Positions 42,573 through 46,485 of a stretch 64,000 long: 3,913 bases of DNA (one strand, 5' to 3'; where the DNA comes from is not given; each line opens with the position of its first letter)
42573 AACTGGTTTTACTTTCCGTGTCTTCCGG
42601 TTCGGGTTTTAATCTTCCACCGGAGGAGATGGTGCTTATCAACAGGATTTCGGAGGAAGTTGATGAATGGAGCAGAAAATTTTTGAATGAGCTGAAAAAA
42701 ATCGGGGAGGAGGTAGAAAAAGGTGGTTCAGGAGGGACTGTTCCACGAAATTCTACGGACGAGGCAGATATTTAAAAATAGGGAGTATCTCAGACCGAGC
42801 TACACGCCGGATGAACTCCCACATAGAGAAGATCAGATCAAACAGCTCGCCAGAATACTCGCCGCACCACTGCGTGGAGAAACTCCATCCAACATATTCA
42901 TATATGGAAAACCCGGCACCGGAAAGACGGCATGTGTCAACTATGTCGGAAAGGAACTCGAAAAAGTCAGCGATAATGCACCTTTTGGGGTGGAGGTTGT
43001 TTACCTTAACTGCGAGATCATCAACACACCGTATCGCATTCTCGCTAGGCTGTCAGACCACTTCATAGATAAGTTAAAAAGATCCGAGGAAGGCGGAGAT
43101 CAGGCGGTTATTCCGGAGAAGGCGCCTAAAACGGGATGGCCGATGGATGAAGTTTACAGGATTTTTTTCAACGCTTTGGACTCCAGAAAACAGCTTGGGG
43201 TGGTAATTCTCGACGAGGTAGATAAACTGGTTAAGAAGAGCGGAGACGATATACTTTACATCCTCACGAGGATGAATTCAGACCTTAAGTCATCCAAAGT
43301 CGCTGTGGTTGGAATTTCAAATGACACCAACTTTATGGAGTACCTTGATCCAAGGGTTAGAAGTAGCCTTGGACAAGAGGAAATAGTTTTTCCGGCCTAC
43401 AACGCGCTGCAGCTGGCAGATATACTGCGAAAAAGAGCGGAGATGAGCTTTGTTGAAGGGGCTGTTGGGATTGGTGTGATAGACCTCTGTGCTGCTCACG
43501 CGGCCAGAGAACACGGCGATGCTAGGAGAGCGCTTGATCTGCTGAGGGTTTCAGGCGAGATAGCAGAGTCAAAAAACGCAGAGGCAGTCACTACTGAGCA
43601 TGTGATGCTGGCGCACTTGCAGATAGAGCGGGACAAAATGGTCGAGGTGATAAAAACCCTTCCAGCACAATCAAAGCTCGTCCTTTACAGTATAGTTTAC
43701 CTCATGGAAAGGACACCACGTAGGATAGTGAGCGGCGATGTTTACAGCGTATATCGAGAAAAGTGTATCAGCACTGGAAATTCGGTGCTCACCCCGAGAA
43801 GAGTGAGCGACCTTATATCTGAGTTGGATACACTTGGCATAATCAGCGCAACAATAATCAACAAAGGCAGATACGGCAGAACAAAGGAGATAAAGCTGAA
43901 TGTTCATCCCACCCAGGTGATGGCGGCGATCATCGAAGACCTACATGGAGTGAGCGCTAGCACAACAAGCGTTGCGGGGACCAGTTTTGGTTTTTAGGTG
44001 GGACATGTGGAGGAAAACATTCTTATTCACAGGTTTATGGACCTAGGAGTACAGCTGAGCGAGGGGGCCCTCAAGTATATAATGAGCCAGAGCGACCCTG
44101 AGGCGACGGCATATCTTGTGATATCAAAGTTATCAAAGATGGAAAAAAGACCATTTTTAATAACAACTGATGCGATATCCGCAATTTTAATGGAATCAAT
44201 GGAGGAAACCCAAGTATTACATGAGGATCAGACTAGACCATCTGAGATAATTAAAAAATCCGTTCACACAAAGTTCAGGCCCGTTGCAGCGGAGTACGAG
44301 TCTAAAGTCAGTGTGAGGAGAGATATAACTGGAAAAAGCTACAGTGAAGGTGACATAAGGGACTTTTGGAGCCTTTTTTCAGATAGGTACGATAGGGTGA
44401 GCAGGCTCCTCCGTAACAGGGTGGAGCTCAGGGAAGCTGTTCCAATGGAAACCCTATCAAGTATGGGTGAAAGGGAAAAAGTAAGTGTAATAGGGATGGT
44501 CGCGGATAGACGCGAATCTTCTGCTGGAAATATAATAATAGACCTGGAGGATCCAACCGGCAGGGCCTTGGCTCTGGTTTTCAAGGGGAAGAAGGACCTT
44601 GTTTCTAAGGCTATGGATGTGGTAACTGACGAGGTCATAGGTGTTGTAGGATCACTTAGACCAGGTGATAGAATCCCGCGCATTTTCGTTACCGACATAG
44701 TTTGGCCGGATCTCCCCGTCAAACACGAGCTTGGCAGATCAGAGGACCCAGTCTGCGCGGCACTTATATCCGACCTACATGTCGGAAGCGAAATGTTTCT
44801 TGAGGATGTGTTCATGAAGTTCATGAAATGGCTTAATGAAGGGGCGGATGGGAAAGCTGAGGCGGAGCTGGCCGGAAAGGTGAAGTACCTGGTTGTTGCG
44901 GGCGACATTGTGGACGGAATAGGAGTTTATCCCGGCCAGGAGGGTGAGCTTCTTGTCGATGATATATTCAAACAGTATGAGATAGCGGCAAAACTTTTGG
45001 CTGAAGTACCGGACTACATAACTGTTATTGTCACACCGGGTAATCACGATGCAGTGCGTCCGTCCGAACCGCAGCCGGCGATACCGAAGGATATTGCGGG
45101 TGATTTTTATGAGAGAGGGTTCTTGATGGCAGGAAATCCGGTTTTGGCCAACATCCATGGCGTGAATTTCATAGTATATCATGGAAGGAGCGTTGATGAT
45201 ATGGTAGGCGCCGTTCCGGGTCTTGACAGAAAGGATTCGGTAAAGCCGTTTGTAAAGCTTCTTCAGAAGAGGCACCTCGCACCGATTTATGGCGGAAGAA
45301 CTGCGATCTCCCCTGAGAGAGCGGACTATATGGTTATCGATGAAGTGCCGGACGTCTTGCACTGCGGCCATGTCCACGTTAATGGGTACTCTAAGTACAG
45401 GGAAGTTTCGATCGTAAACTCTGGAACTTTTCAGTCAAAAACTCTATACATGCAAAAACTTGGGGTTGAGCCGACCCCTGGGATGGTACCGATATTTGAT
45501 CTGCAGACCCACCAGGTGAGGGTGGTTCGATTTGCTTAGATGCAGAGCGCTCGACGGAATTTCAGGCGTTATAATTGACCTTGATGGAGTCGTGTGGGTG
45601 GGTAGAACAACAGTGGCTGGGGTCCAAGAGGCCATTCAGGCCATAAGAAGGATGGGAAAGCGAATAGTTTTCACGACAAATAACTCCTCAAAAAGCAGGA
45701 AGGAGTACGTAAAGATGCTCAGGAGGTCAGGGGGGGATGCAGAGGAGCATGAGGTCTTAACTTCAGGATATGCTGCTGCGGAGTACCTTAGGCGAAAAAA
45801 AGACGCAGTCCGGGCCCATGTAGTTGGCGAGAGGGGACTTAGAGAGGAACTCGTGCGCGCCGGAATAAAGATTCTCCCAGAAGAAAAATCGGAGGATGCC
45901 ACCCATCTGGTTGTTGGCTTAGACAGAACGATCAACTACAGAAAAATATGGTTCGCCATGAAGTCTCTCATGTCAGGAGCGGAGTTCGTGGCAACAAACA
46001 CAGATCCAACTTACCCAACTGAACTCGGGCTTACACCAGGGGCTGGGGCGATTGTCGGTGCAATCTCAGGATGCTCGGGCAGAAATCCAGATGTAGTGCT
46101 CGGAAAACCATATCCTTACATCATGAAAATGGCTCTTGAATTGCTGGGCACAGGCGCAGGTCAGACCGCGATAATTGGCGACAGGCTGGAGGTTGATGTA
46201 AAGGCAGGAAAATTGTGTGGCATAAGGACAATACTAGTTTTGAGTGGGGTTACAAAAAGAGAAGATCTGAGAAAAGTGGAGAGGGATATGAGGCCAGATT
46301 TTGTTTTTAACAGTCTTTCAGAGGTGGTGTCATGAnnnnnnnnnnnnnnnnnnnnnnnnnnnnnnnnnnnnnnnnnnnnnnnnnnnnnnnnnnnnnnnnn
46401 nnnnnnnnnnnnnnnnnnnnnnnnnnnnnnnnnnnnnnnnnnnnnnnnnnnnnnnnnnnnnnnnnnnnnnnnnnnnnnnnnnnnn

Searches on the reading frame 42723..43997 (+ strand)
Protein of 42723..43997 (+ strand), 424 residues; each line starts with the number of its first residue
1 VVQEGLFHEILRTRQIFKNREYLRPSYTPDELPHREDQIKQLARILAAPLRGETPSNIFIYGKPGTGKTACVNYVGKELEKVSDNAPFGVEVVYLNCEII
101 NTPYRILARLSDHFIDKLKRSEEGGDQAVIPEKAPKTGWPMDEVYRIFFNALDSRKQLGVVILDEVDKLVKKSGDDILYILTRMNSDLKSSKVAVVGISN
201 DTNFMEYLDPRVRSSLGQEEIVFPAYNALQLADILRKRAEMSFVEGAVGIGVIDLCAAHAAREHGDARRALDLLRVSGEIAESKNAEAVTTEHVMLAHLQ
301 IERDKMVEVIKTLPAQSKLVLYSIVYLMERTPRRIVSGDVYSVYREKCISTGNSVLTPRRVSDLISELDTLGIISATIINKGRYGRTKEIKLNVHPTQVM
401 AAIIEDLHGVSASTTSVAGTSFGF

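Call 28: search_protein_families(library=pfam, proteins=[window:42723-43997:+], max_evalue=0.00001)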
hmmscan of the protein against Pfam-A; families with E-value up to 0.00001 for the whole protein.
window:42723-43997:+ (424 aa): 7 families
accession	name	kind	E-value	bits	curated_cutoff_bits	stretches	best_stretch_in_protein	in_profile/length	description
PF09079.17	Cdc6_C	-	2.7e-29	101.4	25.1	1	308-401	1-95/96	CDC6, C terminal winged helix domain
PF22703.2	Cdc6_lid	-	4.6e-25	87.7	27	1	233-297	2-66/68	Cdc6 AAA+ ATPase-type lid domain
PF13191.12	AAA_16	-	2.7e-13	51.2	32.6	1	31-184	1-158/167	AAA ATPase domain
PF00004.35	AAA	-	4.3e-10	40.6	21.2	1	59-216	2-122/131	ATPase family associated with various cellular activities (AAA)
PF13401.12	AAA_22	-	1.3e-08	35.7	27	1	54-193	4-116/130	AAA domain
PF01637.24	ATPase_2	-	1.4e-07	32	33.2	1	35-207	4-163/225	ATPase domain predominantly from Archaea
PF22606.2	Cdc6-ORC-like_ATPase_lid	-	6e-06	26.5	27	0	226-283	1-58/60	Cdc6/ORC-like, ATPase lid domain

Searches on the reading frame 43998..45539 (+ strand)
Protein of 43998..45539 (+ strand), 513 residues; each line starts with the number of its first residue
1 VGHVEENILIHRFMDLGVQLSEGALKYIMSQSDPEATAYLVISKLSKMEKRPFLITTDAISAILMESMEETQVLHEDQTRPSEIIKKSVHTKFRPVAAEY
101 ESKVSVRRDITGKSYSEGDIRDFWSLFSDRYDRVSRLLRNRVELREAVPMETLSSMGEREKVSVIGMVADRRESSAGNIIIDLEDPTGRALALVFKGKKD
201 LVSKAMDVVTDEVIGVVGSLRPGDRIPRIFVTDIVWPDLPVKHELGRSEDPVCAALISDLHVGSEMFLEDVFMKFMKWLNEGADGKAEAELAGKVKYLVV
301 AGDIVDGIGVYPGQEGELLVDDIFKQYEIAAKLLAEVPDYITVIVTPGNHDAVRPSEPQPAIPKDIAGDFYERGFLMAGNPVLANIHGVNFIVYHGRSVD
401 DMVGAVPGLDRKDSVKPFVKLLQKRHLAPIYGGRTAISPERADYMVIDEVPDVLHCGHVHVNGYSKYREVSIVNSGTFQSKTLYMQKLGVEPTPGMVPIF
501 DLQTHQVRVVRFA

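Call 28: search_protein_families(library=pfam, proteins=[window:43998-45539:+], max_evalue=0.00001)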
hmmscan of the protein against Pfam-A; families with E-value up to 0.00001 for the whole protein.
window:43998-45539:+ (513 aa): 4 families
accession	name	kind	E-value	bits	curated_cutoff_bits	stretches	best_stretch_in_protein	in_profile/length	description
PF00149.33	Metallophos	-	9.2e-13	49.5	21.5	1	255-461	4-190/191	Calcineurin-like phosphoesterase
PF04042.21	DNA_pol_E_B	-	2.5e-11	43.9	29.1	1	258-458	5-203/210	DNA polymerase alpha/epsilon subunit B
PF01336.31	tRNA_anti-codon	-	3.3e-06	27.4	27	1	162-234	1-72/75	OB-fold nucleic acid binding domain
PF12850.12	Metallophos_2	-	7.6e-06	26.4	27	0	256-480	5-137/154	Calcineurin-like phosphoesterase superfamily domain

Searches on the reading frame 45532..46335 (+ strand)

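Call 29: search_protein_families(library=pfam, proteins=[window:45532-46335:+], max_evalue=0.00001)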
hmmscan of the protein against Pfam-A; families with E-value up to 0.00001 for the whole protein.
window:45532-46335:+ (267 aa): 3 families
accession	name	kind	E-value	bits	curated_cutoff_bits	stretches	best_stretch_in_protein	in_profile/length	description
PF13344.12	Hydrolase_6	-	3.7e-29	101.2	27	1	13-113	1-101/101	Haloacid dehalogenase-like hydrolase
PF13242.12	Hydrolase_like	-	6.8e-21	74.4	22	1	189-264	1-74/75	HAD-hyrolase-like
PF00702.32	Hydrolase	-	2.8e-13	51.1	26.4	1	11-230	2-191/191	haloacid dehalogenase-like hydrolase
